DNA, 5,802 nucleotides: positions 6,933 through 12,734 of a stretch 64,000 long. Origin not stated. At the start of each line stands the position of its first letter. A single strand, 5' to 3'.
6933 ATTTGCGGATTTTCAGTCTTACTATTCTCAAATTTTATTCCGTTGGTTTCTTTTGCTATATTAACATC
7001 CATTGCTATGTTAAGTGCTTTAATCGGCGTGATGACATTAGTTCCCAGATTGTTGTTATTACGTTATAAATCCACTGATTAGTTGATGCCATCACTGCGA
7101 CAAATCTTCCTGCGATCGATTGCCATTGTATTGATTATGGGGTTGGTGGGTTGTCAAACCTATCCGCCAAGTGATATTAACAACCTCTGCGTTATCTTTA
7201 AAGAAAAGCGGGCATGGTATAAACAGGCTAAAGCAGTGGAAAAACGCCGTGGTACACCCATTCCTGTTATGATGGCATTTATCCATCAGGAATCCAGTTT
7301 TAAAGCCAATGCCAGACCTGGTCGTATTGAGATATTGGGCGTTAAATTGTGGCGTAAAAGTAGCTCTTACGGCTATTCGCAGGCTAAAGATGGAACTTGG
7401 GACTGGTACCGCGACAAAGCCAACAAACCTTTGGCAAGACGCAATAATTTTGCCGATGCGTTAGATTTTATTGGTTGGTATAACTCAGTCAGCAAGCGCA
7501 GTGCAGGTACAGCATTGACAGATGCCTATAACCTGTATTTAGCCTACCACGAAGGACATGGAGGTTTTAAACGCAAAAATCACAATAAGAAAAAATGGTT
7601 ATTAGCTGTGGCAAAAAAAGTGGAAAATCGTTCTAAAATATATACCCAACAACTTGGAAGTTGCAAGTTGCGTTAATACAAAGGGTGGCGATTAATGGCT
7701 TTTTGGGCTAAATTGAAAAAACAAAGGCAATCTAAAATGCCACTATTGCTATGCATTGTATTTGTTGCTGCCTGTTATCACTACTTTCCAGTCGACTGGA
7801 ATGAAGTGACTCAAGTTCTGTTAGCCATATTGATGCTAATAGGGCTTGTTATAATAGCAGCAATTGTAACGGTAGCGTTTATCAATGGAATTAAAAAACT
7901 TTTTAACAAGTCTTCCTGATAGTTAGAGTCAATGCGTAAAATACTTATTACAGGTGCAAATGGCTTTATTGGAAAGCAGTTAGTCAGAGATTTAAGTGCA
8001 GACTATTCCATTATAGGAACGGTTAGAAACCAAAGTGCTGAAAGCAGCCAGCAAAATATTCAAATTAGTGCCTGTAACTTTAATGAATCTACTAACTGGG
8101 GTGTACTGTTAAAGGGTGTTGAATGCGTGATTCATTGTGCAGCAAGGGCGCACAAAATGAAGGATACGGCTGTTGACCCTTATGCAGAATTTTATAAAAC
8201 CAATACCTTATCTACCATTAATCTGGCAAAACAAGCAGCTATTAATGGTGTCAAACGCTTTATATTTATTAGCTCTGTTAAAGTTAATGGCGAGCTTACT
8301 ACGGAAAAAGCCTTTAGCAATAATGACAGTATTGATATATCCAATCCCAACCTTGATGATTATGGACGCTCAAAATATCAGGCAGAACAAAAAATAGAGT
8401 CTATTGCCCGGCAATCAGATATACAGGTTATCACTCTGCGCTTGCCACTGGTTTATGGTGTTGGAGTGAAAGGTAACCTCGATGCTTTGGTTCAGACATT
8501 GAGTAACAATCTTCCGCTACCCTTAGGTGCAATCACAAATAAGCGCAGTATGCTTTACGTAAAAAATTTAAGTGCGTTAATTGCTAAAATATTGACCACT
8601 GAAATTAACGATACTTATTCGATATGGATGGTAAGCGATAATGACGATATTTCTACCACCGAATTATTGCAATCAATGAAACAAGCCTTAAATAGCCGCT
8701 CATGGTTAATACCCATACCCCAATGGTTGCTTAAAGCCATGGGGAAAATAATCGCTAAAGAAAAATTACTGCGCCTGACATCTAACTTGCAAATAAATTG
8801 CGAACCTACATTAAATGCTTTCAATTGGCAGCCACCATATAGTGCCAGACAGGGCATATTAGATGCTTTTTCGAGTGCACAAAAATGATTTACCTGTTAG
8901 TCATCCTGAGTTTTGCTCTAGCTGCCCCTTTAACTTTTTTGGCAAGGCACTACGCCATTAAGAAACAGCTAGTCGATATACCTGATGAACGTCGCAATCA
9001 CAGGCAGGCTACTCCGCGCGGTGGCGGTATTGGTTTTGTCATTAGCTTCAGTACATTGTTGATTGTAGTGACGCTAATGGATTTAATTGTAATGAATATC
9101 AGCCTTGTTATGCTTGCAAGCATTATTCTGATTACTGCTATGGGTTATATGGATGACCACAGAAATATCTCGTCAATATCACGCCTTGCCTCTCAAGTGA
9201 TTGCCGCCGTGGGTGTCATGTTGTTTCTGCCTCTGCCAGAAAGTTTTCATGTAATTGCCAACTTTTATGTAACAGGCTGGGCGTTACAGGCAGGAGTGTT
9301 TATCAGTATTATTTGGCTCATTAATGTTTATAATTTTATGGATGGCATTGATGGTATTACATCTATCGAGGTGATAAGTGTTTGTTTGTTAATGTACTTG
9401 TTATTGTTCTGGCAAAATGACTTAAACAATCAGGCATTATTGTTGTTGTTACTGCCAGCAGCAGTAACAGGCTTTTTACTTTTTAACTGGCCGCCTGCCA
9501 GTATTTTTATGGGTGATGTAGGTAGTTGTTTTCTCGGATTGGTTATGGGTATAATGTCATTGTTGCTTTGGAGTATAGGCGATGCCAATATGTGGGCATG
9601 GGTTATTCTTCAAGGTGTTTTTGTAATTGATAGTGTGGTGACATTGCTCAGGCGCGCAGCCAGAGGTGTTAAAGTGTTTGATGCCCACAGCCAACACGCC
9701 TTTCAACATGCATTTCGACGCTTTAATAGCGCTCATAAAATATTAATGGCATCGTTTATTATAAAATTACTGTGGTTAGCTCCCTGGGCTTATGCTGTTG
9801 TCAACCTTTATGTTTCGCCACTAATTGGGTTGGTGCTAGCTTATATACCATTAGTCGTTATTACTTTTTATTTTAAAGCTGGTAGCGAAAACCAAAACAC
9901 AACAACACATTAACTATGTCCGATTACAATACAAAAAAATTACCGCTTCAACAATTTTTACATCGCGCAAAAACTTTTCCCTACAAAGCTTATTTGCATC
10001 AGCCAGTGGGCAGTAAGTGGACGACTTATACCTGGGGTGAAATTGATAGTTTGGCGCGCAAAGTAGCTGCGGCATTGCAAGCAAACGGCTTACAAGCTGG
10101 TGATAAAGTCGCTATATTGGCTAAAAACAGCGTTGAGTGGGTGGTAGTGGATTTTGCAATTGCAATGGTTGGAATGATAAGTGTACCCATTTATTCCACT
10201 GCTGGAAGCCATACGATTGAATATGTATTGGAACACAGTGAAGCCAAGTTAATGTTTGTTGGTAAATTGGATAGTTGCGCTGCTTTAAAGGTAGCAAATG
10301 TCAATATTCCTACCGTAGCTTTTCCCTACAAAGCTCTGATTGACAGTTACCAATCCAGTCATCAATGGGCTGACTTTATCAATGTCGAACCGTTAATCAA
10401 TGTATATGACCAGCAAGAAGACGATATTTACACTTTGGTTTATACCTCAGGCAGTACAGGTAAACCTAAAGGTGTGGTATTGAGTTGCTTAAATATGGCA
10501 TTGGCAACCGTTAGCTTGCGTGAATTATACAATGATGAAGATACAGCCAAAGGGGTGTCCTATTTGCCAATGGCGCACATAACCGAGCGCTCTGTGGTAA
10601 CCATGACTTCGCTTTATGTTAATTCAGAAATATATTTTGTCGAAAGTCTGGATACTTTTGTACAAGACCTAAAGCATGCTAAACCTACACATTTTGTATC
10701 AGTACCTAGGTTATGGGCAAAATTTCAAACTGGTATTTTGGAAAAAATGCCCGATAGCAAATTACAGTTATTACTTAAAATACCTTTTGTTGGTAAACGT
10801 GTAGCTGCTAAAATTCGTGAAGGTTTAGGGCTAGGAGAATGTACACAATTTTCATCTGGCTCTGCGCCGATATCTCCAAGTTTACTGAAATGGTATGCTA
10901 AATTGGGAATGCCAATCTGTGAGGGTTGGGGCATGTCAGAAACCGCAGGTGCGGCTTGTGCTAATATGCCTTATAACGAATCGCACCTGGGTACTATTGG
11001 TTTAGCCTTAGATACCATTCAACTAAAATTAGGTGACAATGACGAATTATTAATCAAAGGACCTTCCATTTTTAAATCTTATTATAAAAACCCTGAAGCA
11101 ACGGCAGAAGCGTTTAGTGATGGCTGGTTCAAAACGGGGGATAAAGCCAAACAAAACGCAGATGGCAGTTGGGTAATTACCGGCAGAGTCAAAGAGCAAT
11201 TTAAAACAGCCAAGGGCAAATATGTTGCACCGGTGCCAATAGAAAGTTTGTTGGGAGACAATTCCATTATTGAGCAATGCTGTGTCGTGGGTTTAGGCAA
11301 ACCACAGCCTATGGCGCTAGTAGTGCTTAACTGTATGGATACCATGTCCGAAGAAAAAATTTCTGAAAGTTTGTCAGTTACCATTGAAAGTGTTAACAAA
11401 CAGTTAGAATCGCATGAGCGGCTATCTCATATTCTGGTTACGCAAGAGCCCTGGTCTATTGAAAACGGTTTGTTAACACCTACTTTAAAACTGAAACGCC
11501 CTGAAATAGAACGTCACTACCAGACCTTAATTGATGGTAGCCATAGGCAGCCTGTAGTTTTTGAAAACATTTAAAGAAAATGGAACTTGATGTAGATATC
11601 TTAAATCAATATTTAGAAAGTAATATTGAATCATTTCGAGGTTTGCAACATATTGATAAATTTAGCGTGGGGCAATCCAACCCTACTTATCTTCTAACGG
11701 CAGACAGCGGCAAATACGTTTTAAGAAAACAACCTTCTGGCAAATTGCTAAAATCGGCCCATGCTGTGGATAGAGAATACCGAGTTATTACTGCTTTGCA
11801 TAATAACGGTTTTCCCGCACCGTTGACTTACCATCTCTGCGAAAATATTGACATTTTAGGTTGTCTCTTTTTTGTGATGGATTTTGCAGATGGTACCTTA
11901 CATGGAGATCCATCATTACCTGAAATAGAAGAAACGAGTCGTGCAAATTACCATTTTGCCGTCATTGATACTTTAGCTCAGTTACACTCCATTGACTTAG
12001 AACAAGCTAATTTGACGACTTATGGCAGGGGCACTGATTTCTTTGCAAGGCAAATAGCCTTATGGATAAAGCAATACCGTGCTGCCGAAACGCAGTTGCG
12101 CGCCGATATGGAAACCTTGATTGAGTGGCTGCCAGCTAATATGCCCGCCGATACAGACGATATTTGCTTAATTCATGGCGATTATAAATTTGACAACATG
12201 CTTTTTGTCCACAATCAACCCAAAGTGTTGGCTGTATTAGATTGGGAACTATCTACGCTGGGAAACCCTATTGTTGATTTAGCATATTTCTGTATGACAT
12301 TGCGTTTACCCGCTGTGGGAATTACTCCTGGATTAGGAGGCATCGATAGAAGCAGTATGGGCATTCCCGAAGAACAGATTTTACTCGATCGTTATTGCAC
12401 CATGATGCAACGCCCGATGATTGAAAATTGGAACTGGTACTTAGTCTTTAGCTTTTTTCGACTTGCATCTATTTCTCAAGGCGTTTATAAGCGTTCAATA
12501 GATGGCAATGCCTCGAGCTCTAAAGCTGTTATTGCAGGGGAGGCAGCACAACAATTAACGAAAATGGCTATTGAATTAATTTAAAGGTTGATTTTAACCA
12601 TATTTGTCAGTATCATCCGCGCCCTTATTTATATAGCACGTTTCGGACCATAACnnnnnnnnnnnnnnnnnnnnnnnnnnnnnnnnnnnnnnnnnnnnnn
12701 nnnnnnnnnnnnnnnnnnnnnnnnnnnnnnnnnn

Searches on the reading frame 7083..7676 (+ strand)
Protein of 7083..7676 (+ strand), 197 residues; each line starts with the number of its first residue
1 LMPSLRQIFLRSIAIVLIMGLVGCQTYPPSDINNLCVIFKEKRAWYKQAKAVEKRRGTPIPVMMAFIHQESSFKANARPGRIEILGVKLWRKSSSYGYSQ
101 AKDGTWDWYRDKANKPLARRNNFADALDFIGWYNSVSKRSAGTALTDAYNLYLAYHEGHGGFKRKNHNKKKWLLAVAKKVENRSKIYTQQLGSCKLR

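Call 81: search_protein_families(library=pfam, max_evalue=0.001, proteins=[window:7083-7676:+])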
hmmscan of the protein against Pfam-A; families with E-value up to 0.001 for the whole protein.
window:7083-7676:+ (197 aa): 1 family
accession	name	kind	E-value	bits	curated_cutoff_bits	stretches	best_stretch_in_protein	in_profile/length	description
PF19489.4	SLT_4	-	5.1e-70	235.3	27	1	13-194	2-184/184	Transglycosylase SLT domain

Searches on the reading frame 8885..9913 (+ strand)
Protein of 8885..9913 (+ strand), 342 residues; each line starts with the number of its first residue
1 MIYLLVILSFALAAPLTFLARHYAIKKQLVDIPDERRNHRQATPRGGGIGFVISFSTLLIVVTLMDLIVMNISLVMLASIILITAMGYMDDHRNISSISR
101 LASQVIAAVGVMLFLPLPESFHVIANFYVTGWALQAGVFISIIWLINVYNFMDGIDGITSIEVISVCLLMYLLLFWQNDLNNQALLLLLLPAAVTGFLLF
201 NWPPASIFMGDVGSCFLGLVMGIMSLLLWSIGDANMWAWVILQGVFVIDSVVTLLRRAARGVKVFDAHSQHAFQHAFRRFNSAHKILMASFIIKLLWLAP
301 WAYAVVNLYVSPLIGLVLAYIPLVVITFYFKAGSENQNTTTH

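Call 81: search_protein_families(library=pfam, max_evalue=0.001, proteins=[window:8885-9913:+])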
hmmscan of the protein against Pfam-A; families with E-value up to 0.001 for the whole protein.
window:8885-9913:+ (342 aa): 1 family
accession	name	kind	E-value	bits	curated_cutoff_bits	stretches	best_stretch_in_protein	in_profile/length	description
PF00953.26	Glycos_transf_4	-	1.8e-34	119.5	27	1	74-227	2-158/160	Glycosyl transferase family 4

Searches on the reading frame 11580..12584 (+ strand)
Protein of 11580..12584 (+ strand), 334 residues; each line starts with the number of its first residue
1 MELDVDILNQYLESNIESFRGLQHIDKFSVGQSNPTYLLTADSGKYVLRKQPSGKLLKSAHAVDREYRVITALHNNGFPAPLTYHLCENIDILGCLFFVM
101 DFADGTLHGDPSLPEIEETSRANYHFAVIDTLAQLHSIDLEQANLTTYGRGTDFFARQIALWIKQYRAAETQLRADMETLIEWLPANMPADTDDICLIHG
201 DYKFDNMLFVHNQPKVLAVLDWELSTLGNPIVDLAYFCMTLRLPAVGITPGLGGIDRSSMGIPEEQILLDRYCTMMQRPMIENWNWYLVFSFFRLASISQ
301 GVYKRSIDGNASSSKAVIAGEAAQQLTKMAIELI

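Call 45: search_protein_families(library=pfam, max_evalue=0.01, proteins=[window:11580-12584:+])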
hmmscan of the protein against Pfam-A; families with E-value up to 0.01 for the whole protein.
window:11580-12584:+ (334 aa): 5 families
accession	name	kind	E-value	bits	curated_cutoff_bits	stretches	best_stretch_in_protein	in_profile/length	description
PF01636.29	APH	-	3.3e-45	155.1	23.2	1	27-242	4-214/239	Phosphotransferase enzyme family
PF02958.26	EcKL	-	1.4e-08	34.9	22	1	153-240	172-263/294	Ecdysteroid kinase-like family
PF03881.20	Fructosamin_kin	-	0.001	18.8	22.4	1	141-215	135-208/288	Fructosamine kinase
PF01633.27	Choline_kinase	-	0.0013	18.6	29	1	123-237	87-203/300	Choline/ethanolamine kinase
PF07914.17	DUF1679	-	0.01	15.2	24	0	197-240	270-316/414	Uncharacterized oxidoreductase dhs-27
